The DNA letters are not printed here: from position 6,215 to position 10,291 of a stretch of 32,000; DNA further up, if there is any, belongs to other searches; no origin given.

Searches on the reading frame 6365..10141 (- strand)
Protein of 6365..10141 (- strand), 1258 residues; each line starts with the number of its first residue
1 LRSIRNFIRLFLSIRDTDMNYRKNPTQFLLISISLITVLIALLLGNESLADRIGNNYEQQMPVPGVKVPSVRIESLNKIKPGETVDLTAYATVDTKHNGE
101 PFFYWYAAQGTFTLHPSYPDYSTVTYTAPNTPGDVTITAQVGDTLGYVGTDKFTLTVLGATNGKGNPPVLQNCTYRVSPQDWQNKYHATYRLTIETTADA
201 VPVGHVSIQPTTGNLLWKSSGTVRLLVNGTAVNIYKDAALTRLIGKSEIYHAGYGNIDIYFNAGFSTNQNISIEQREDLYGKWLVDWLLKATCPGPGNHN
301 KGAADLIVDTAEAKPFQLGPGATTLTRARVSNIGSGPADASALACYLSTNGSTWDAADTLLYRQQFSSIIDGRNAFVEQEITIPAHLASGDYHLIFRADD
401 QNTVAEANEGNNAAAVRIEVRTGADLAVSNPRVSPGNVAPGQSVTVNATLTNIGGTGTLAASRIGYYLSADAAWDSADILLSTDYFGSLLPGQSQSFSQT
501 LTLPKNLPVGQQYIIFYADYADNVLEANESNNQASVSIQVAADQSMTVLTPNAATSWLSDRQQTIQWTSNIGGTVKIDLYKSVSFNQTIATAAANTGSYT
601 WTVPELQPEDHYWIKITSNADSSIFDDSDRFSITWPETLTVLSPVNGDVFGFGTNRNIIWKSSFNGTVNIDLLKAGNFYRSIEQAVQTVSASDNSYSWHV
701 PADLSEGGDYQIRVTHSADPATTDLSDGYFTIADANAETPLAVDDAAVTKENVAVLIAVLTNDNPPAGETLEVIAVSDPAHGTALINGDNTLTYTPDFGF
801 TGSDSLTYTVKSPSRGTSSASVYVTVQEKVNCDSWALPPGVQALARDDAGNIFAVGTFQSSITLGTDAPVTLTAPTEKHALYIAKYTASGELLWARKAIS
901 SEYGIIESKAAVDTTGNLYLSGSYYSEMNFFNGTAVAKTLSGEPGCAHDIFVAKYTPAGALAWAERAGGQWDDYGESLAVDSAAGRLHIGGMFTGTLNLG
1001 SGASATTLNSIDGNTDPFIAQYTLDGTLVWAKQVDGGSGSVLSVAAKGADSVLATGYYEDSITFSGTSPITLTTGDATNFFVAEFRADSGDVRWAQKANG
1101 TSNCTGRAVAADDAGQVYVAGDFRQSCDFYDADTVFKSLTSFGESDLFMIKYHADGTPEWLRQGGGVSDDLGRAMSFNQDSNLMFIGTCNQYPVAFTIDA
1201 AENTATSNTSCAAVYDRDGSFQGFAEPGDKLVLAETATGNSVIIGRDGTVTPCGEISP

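Call 9: search_protein_families(library=pfam, proteins=[window:6365-10141:-], max_evalue=0.01)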
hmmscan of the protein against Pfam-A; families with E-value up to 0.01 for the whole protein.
window:6365-10141:- (1258 aa): 10 families
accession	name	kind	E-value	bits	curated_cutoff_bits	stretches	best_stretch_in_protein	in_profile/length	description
PF07705.17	CARDB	-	7.1e-23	81.2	22.7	2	424-535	2-100/101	CARDB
PF17963.7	Big_9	-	5.2e-18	66.1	23.6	1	739-825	3-89/89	Bacterial Ig domain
PF10342.15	Kre9_KNH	-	1.9e-17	64.2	24.6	2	550-633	1-94/94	Kre9/KNH-like N-terminal Ig-like domain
PF17892.7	Cadherin_5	-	1.9e-11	44.1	26.5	1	739-826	4-97/98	Cadherin-like domain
PF17803.7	Cadherin_4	-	4.7e-10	40.3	25.1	1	731-794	6-71/71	Bacterial cadherin-like domain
PF15418.12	DUF4625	-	0.00015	22.5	27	1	357-402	73-118/131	Domain of unknown function (DUF4625)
PF10633.15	NPCBM_assoc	-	0.00051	20.6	24.4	0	439-514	2-71/78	NPCBM-associated, NEW3 domain of alpha-galactosidase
PF17164.10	DUF5122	-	0.00086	20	27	0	1009-1028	13-32/36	Domain of unknown function (DUF5122) beta-propeller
PF06739.17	SBBP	-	0.0026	18.1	20.5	0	1103-1122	11-31/38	Beta-propeller repeat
PF16116.10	DUF4832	-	0.0067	16.6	29.2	0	437-519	117-198/216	Domain of unknown function (DUF4832)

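Call 52: search_protein_families(library=ncbifam, proteins=[window:6365-10141:-], max_evalue=0.001)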
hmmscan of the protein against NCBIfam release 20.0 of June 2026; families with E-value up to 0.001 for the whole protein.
window:6365-10141:- (1258 aa): 2 families
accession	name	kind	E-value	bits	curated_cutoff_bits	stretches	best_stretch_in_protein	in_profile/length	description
NF047494.1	Lepto_SBBP_lipo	equivalog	5.4e-20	71.5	400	2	841-929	368-450/466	SBBP repeat beta-propeller lipoprotein, LipL53 family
NF012211.1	tand_rpt_95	domain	1.9e-12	47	90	1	749-828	2-86/98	tandem-95 repeat protein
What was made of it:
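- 6365..10141 (-): 1258-aa surface protein (CARDB, Big_9/cadherin-like and beta-propeller repeats); cargo. calls 9, 52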
